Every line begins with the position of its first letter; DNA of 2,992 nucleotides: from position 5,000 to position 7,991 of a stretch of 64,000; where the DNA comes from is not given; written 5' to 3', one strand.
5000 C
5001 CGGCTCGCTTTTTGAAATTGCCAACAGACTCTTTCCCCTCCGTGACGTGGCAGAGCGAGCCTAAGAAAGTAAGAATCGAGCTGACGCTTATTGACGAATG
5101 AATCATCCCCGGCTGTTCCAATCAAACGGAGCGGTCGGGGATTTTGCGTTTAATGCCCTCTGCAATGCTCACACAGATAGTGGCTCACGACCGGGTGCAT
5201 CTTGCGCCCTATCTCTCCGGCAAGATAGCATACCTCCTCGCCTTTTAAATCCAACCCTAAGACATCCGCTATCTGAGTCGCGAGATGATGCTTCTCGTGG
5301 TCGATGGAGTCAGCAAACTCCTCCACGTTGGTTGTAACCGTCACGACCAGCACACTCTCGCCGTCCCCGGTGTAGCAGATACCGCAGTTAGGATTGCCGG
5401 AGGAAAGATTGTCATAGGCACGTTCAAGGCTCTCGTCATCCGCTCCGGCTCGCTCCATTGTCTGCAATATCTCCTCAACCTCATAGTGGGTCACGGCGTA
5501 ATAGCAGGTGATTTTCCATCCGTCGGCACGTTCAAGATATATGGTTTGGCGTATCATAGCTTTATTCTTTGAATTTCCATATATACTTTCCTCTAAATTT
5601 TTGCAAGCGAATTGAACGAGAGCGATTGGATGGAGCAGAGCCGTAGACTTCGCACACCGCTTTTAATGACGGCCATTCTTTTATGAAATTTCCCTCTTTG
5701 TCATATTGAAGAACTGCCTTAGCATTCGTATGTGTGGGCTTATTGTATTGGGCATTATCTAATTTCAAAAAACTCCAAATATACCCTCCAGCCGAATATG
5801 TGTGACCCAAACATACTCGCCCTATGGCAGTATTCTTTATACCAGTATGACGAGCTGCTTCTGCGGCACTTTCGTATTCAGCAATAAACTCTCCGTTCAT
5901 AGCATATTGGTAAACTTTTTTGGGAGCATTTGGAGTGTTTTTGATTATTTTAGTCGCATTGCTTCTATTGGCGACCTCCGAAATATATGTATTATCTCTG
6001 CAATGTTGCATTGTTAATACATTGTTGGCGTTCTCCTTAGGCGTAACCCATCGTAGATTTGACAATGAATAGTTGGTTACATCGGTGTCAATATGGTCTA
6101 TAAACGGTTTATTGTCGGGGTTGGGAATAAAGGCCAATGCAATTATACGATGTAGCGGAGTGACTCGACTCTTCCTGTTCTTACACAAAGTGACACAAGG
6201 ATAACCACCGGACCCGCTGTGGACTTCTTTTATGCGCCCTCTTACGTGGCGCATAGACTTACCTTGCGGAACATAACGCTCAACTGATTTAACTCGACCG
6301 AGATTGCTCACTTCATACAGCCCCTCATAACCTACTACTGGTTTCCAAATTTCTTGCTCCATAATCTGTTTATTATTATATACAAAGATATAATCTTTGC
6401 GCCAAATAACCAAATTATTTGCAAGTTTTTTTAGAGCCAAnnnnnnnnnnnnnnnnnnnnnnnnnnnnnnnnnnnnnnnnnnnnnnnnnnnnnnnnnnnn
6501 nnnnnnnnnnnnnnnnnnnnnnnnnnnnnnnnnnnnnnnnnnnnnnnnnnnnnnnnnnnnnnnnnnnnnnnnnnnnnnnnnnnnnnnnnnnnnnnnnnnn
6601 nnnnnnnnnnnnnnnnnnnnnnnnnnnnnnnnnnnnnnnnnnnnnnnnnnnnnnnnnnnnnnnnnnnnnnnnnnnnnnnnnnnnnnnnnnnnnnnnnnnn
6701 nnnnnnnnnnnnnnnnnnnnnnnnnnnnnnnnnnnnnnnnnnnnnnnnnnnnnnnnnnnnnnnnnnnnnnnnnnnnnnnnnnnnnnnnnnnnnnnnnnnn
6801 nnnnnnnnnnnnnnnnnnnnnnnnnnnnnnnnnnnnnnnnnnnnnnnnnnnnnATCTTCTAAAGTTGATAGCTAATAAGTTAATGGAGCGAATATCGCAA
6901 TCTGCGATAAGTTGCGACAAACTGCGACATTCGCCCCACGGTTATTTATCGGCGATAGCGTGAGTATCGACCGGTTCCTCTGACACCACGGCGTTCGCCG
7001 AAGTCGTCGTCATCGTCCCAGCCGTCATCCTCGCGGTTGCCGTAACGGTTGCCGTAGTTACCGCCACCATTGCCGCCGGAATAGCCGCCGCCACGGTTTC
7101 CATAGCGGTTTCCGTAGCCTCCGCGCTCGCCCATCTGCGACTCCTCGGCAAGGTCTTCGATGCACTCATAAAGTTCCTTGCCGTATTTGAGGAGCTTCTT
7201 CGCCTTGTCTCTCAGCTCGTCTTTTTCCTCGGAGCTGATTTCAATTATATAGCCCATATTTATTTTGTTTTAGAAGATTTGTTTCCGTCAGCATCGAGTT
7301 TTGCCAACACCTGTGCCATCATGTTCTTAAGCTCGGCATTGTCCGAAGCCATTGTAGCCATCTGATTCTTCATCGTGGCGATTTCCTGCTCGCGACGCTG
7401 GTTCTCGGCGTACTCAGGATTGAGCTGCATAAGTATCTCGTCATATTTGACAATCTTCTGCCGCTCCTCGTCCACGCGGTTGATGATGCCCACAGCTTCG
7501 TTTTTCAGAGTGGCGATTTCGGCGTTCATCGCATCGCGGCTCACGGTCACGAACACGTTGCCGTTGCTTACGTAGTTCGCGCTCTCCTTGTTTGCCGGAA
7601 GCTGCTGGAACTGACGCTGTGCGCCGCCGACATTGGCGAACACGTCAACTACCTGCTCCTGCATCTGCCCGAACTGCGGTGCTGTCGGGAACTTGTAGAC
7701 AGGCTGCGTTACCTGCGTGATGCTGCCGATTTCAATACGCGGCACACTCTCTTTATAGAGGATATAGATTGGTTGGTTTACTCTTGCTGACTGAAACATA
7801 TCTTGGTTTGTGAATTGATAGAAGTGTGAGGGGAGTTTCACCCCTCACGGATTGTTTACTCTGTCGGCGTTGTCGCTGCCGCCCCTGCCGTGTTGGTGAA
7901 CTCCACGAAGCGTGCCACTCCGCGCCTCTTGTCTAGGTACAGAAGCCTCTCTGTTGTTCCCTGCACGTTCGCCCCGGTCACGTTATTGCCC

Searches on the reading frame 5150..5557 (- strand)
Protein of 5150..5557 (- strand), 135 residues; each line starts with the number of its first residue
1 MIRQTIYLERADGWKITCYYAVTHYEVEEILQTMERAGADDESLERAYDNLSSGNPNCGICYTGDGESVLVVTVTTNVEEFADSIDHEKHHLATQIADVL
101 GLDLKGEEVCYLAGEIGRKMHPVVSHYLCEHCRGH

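Call 12: search_protein_families(library=phrogs, proteins=[window:5150-5557:-], max_evalue=0.01)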
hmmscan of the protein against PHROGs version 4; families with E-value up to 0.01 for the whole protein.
window:5150-5557:- (135 aa): 1 family
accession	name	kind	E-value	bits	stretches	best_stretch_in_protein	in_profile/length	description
phrog_1365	-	unknown function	6.6e-05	23.9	1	54-123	46-115/127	-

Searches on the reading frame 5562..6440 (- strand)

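Call 12: search_protein_families(library=phrogs, proteins=[window:5562-6440:-], max_evalue=0.01)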
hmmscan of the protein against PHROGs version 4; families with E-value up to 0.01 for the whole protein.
window:5562-6440:- (292 aa): 14 families
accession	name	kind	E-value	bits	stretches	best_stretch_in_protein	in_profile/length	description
phrog_59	-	DNA, RNA and nucleotide metabolism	3.3e-44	152.9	1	22-234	130-284/423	HNH endonuclease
phrog_1492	-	DNA, RNA and nucleotide metabolism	5e-33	115.8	1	24-145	39-163/414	HNH endonuclease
phrog_959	-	DNA, RNA and nucleotide metabolism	6.3e-29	101.5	1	26-163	2-129/138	HNH endonuclease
phrog_99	-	DNA, RNA and nucleotide metabolism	8.6e-14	53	1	49-143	113-207/383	HNH endonuclease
phrog_37683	-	unknown function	2e-10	41.3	1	68-144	135-211/279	-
phrog_20162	-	DNA, RNA and nucleotide metabolism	1.6e-07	32.6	1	182-226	40-83/88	HNH endonuclease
phrog_4578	-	DNA, RNA and nucleotide metabolism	2.5e-07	31.7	1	113-144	31-62/130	HNH endonuclease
phrog_17657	-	DNA, RNA and nucleotide metabolism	1.8e-06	28.8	1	59-134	84-167/168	HNH endonuclease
phrog_826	-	DNA, RNA and nucleotide metabolism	3.7e-06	27.7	1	76-149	93-171/281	HNH endonuclease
phrog_374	-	DNA, RNA and nucleotide metabolism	5.8e-05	23.1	1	113-141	325-352/617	HNH endonuclease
phrog_21800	-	unknown function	0.00012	22.9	1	30-51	2-23/63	-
phrog_314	-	DNA, RNA and nucleotide metabolism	0.00016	21.8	1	160-238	296-401/574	homing endonuclease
phrog_3377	-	DNA, RNA and nucleotide metabolism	0.00036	21.4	1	110-174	64-95/196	HNH endonuclease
phrog_1035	-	DNA, RNA and nucleotide metabolism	0.0032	18.4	0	109-137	177-207/271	endonuclease VII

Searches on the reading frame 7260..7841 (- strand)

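Call 12: search_protein_families(library=phrogs, proteins=[window:7260-7841:-], max_evalue=0.01)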
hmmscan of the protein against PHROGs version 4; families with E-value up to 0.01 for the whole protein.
window:7260-7841:- (193 aa): 1 family
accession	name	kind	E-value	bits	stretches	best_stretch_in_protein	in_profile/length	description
phrog_28898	-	unknown function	9.4e-41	140.7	1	15-193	1-180/181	-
